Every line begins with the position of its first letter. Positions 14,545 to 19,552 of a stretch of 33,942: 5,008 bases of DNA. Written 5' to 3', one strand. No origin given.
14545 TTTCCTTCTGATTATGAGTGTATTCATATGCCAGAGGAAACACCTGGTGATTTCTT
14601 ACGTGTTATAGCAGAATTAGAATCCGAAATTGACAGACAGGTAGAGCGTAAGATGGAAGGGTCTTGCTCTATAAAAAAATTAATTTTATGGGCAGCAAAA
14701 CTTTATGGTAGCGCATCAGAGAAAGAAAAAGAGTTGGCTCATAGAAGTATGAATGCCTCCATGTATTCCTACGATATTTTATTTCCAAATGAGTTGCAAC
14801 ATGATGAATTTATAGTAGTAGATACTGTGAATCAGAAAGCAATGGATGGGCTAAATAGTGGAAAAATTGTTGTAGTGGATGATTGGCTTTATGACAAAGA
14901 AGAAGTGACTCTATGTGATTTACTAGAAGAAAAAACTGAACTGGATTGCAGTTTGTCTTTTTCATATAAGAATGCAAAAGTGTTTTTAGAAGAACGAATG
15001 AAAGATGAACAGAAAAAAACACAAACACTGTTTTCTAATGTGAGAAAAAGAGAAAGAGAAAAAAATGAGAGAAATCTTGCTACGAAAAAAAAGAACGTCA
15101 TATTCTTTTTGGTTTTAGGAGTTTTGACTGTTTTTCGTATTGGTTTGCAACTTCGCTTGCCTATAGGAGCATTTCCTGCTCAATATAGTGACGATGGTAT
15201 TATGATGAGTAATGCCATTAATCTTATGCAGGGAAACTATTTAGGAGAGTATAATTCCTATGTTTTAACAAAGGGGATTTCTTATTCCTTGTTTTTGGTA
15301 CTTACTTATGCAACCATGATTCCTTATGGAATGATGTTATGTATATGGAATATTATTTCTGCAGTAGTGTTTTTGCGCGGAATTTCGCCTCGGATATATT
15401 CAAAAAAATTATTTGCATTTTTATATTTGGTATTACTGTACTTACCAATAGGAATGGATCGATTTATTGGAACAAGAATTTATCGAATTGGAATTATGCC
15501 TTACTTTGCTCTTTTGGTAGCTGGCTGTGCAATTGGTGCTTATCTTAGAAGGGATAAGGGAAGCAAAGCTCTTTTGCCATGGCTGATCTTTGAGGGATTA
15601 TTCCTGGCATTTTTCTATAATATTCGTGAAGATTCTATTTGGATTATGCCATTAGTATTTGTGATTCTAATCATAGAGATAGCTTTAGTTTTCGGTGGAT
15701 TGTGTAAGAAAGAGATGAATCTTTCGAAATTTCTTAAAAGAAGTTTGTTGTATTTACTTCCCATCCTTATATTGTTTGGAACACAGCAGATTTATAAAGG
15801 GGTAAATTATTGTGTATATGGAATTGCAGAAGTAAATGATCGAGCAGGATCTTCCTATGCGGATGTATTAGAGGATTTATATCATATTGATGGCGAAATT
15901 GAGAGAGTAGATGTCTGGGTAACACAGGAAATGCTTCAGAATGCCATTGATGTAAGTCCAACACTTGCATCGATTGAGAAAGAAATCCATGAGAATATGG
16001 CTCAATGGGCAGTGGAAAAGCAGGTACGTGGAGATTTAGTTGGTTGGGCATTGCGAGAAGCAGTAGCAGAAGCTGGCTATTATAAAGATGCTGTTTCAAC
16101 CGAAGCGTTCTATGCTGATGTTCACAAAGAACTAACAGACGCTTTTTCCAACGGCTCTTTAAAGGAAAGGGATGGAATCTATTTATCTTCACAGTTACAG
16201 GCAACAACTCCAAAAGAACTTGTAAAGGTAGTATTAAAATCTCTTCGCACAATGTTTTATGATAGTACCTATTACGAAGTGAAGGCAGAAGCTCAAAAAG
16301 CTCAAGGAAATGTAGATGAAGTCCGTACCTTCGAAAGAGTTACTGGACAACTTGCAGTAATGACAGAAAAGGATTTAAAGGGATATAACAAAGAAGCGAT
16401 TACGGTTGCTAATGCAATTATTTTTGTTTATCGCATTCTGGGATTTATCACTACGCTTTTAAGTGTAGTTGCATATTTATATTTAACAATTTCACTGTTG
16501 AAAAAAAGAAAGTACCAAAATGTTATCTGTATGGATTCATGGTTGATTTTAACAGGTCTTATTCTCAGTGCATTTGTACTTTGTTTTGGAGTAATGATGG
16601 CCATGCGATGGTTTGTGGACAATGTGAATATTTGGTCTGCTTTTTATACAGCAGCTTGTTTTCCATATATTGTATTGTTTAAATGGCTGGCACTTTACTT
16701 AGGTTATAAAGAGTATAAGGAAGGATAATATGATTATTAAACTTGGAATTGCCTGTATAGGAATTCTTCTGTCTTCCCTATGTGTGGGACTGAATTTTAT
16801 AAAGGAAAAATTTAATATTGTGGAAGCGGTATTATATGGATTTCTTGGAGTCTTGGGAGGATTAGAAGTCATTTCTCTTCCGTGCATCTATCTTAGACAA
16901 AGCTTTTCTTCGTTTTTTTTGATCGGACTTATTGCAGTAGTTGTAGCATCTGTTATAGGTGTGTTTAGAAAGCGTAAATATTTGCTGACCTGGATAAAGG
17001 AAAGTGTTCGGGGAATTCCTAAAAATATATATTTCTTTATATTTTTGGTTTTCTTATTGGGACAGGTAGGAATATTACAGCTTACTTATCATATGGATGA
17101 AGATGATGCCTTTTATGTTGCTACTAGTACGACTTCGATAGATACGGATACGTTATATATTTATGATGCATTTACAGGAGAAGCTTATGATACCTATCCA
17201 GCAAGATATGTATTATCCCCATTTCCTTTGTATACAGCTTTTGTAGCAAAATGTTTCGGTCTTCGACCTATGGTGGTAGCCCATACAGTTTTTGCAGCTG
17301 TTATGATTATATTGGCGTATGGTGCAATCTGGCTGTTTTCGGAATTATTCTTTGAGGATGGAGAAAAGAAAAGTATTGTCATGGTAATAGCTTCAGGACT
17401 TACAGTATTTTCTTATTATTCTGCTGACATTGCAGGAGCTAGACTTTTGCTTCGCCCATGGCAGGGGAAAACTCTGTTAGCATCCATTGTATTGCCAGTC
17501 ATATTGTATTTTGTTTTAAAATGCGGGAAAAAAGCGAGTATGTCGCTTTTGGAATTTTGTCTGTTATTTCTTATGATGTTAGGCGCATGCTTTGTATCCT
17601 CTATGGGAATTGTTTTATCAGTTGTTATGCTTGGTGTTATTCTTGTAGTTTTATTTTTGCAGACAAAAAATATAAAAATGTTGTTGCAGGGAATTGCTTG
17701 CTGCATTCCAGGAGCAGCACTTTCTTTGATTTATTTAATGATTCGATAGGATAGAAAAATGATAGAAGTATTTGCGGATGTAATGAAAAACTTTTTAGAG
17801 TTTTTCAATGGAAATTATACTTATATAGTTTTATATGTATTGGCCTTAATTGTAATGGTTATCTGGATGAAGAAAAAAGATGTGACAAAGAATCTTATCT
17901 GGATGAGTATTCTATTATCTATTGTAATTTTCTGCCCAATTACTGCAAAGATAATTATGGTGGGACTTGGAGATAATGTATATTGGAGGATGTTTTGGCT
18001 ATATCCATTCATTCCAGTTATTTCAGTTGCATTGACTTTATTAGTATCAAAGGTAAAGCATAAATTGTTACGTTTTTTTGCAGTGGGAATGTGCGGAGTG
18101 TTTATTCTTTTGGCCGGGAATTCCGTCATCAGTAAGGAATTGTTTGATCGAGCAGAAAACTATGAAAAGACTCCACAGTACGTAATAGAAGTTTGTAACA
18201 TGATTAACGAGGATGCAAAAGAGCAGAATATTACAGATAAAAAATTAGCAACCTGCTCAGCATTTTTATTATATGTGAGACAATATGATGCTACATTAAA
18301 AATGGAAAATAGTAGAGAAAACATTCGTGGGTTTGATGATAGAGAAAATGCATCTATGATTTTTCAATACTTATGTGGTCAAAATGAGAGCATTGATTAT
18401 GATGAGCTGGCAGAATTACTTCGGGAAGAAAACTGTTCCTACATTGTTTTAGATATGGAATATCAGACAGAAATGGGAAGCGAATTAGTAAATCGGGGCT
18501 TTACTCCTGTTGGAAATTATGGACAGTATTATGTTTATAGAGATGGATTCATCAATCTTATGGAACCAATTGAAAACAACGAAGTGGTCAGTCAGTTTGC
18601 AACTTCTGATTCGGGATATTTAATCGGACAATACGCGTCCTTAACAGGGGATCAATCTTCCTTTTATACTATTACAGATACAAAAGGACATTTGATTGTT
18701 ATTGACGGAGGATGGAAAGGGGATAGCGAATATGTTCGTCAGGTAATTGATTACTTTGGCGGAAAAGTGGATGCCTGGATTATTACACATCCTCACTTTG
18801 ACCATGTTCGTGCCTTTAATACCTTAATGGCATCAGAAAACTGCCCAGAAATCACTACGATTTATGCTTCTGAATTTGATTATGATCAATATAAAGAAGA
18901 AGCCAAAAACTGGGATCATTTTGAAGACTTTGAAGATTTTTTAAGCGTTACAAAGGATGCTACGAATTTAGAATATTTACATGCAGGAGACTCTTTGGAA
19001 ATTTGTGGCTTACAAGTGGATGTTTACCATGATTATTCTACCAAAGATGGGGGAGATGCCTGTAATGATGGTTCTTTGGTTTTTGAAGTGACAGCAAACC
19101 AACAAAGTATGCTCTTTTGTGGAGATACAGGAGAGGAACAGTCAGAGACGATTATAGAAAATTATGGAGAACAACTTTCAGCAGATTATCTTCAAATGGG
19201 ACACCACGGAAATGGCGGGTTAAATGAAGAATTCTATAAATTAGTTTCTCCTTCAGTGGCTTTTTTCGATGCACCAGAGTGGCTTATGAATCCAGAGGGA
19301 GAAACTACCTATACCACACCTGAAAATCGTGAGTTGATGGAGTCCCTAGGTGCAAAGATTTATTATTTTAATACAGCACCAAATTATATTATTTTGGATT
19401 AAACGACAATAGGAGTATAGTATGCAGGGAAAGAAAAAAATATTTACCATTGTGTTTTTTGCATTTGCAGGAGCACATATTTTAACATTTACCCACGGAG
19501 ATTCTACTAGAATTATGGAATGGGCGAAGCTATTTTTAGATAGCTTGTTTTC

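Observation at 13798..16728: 976-aa chimera: cytoplasmic kinase-like domain and charged linker fused to a GT-C-like polytopic domain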

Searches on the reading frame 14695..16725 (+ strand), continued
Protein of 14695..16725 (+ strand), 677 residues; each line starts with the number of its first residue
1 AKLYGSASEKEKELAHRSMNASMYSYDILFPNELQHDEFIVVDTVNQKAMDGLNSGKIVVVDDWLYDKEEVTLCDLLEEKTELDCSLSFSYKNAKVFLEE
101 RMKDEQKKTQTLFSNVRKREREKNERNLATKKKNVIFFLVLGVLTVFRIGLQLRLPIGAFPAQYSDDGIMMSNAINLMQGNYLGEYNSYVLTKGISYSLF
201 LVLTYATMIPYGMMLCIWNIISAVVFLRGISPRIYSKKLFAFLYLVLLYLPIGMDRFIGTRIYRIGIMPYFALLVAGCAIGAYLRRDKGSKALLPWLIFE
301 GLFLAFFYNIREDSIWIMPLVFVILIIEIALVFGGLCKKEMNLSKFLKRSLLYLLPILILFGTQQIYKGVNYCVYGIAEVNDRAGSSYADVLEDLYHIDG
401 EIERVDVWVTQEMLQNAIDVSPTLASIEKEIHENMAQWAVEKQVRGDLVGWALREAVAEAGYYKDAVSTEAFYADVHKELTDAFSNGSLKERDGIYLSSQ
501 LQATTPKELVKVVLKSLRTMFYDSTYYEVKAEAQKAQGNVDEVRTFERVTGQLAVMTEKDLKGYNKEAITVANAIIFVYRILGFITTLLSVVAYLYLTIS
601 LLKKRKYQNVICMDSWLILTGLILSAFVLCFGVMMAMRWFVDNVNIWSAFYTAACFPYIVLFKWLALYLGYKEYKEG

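Call 53: find_related_loci(query=A2, collection=genome_contigs, flank=6000)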
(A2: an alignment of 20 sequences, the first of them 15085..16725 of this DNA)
Query A2 (547 aa) in genome_contigs; peptide patterns used: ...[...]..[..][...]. (x = any residue, [..] = any of these).
80 stretches matched a pattern; 59 encode a relative of the query (tblastn E <= 1e-3); 59 distinct loci.
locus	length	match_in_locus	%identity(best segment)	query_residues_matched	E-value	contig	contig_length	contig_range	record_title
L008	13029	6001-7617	62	1-546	0e+0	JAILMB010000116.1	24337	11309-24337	MAG: Lachnospiraceae bacterium isolate RUI243 k141_16116778_flag=0_multi=69.7083_len=24337, whole genome shotgun sequenc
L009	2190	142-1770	37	1-542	6e-116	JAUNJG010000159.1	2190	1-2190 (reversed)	MAG: Eubacteriales bacterium isolate S2A_St_15 NODE_16057_length_2190_cov_43.559719, whole genome shotgun sequence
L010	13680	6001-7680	35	3-542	4e-98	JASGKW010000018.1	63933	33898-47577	MAG: Muricomes sp. isolate 5N624 JMF-2111-06-0005.ont.bin.624_17, whole genome shotgun sequence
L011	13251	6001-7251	37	5-425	5e-88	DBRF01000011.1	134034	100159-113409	MAG TPA_asm: Ruminococcaceae bacterium UBA1375 UBA1375_contig_698, whole genome shotgun sequence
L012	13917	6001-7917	38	6-540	6e-86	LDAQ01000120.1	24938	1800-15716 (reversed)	Faecalicatena fissicatena strain KCTC 15010 contig_120, whole genome shotgun sequence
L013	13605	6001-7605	35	8-537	1e-100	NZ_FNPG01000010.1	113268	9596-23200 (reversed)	Lachnobacterium bovis DSM 14045, whole genome shotgun sequence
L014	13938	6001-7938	37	1-540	2e-83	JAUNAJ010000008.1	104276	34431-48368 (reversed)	MAG: Lachnospiraceae bacterium isolate S19M_St_40 NODE_18_length_104276_cov_111.665048, whole genome shotgun sequence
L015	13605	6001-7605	35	8-537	2e-101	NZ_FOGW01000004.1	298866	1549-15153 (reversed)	Lachnobacterium bovis strain S1b, whole genome shotgun sequence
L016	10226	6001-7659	32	9-538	2e-79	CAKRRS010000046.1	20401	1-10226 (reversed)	MAG: uncultured Acetatifactor sp. isolate REFINED_METABAT215_TOP10_CONTIGS_1500_ASSEMBLY_K77_MERGED__Hadza_MoBio_hadza-I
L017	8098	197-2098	36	9-537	1e-78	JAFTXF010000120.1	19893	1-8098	MAG: Lachnospiraceae bacterium isolate RGIG4232 Roe_deer_Colon-4__c289458, whole genome shotgun sequence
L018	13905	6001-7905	36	9-537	2e-77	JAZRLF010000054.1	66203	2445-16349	MAG: Lachnospiraceae bacterium isolate T1900045442_YK20190133.MAGScoT_cleanbin_000010 SGB_7121_k141_3159238, whole genom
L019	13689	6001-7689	31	6-547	6e-68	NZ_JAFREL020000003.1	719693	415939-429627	Candidatus Enterococcus ferrettii strain 665A scaffold00003, whole genome shotgun sequence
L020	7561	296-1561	32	121-537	1e-66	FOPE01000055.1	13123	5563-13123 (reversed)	Lachnospiraceae bacterium C7 genome assembly, contig: Ga0007612_155, whole genome shotgun sequence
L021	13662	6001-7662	30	1-533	2e-64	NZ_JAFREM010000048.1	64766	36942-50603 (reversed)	Candidatus Enterococcus moelleringii strain 669A scaffold1.48, whole genome shotgun sequence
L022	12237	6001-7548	30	25-538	5e-64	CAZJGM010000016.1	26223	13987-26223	MAG TPA_asm: uncultured Lachnospiraceae bacterium isolate binchicken_co157_200 genome assembly, contig: NODE_3951_length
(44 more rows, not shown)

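Call 79: find_encoding_contigs(protein=P0083, flank=9000, max_places=1)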
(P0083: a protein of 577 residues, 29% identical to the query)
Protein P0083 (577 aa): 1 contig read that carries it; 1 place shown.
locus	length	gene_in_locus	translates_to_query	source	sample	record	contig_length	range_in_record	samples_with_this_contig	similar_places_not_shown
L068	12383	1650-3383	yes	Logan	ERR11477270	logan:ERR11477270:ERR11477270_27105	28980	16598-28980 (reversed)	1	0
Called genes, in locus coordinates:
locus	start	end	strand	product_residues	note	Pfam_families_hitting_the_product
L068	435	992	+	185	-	PF04542:Sigma70_r2 (weak), PF08281:Sigma70_r4_2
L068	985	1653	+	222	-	-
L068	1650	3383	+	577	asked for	-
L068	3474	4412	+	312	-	PF00535:Glycos_transf_2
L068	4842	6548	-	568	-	PF09820:AAA-ATPase_like, PF08011:PDDEXK_9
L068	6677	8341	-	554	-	PF00672:HAMP (weak), PF06580:His_kinase, PF02518:HATPase_c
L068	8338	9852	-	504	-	PF00072:Response_reg, PF00165:HTH_AraC (weak), PF12833:HTH_18, PF00165:HTH_AraC (weak)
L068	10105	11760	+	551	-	-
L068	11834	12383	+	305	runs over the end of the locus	PF00528:BPD_transp_1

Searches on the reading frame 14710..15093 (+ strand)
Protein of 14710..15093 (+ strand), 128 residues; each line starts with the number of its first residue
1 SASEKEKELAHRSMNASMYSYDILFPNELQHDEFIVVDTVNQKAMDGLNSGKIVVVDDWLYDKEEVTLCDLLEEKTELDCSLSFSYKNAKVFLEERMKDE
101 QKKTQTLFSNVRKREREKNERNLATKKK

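Call 6: search_protein_families(library=pfam, proteins=[window:14710-15093:+], max_evalue=10)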
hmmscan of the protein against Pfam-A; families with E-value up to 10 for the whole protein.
seq(128 aa): 1 family
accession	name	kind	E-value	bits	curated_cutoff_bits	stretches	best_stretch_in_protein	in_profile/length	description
PF00548.26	Peptidase_C3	-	0.028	14.8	22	1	30-111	32-111/174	3C cysteine protease (picornain 3C)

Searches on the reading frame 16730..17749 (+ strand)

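Call 3: search_protein_families(library=pfam, proteins=[window:16730-17749:+], max_evalue=0.01)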
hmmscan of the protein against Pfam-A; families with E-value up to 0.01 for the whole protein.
window:16730-17749:+ (339 aa): 1 family
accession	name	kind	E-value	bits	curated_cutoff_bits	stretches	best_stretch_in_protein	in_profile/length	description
PF19554.4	DUF6077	-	2.6e-87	293.3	27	1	1-338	1-353/354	Family of unknown function (DUF6077)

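Call 4: search_protein_families(library=ncbifam, proteins=[window:16730-17749:+], max_evalue=0.01)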
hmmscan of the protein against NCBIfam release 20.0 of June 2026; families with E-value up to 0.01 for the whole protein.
window:16730-17749:+ (339 aa): 0 families

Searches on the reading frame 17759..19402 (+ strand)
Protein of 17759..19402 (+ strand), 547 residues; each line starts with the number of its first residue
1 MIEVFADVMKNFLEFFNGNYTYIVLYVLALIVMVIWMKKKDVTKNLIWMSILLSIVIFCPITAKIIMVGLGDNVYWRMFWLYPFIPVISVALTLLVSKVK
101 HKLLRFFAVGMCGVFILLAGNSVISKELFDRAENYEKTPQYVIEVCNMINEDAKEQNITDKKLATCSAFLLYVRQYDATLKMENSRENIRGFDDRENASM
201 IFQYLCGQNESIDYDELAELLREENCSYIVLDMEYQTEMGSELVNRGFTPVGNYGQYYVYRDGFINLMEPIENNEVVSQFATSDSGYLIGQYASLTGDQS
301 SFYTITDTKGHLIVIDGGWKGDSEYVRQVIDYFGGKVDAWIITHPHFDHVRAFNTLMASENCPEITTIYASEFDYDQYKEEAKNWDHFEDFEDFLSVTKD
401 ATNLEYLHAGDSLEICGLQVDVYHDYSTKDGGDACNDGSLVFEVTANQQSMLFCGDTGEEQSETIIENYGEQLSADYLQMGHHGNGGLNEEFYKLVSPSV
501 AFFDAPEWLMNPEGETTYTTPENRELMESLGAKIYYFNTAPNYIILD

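Call 3: search_protein_families(library=pfam, proteins=[window:17759-19402:+], max_evalue=0.01)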
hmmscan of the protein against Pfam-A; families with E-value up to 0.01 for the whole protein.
window:17759-19402:+ (547 aa): 4 families
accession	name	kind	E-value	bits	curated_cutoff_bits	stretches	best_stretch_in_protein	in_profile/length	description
PF00753.33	Lactamase_B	-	1.7e-11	44.9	22.7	1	296-365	2-72/196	Metallo-beta-lactamase superfamily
PF12706.13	Lactamase_B_2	-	3e-06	27.4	27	1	336-467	30-152/200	Beta-lactamase superfamily domain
PF13483.12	Lactamase_B_3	-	6.6e-05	23.4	24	1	303-464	10-118/160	Beta-lactamase superfamily domain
PF00241.25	Cofilin_ADF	-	0.00077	19.6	22.4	1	209-242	35-69/125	Cofilin/tropomyosin-type actin-binding protein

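Call 4: search_protein_families(library=ncbifam, proteins=[window:17759-19402:+], max_evalue=0.01)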
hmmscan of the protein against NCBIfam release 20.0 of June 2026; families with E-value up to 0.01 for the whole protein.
window:17759-19402:+ (547 aa): 9 families
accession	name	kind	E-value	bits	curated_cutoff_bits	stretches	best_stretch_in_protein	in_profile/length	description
TIGR00361.1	ComEC_Rec2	equivalog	6.8e-14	50.9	190.05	1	308-508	460-635/663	DNA internalization-related competence protein ComEC/Rec2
NF049846.1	blaAHM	exception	1.5e-08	33.9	590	1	311-503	83-260/304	AHM family subclass B3-like metallo-beta-lactamase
NF012229.1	bla_class_B_core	domain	8.4e-07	29.2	100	1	306-424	20-124/139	metallo-beta-lactamase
NF008580.0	PRK11539.1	equivalog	7.9e-06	24.5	969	1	410-502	597-688/758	ComEC family protein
TIGR03413.1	GSH_gloB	equivalog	0.00014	21.4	200.8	1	302-363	12-70/248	hydroxyacylglutathione hydrolase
NF058524.1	6A-MBL_enzyme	equivalog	0.0017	17.6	220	0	336-359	56-79/346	anti-phage 6A-MBL system MBL-fold protein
NF002553.0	PRK02113.1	equivalog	0.0019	17.7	386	1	305-377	39-106/252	MBL fold metallo-hydrolase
NF041809.1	Avs1a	equivalog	0.0019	17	420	0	367-515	188-328/387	AVAST type 1 anti-phage system MBL fold metallo-hydrolase Avs1a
NF033105.1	bla_subclass_B3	equivalog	0.0022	17.3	240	1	301-424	24-142/257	subclass B3 metallo-beta-lactamase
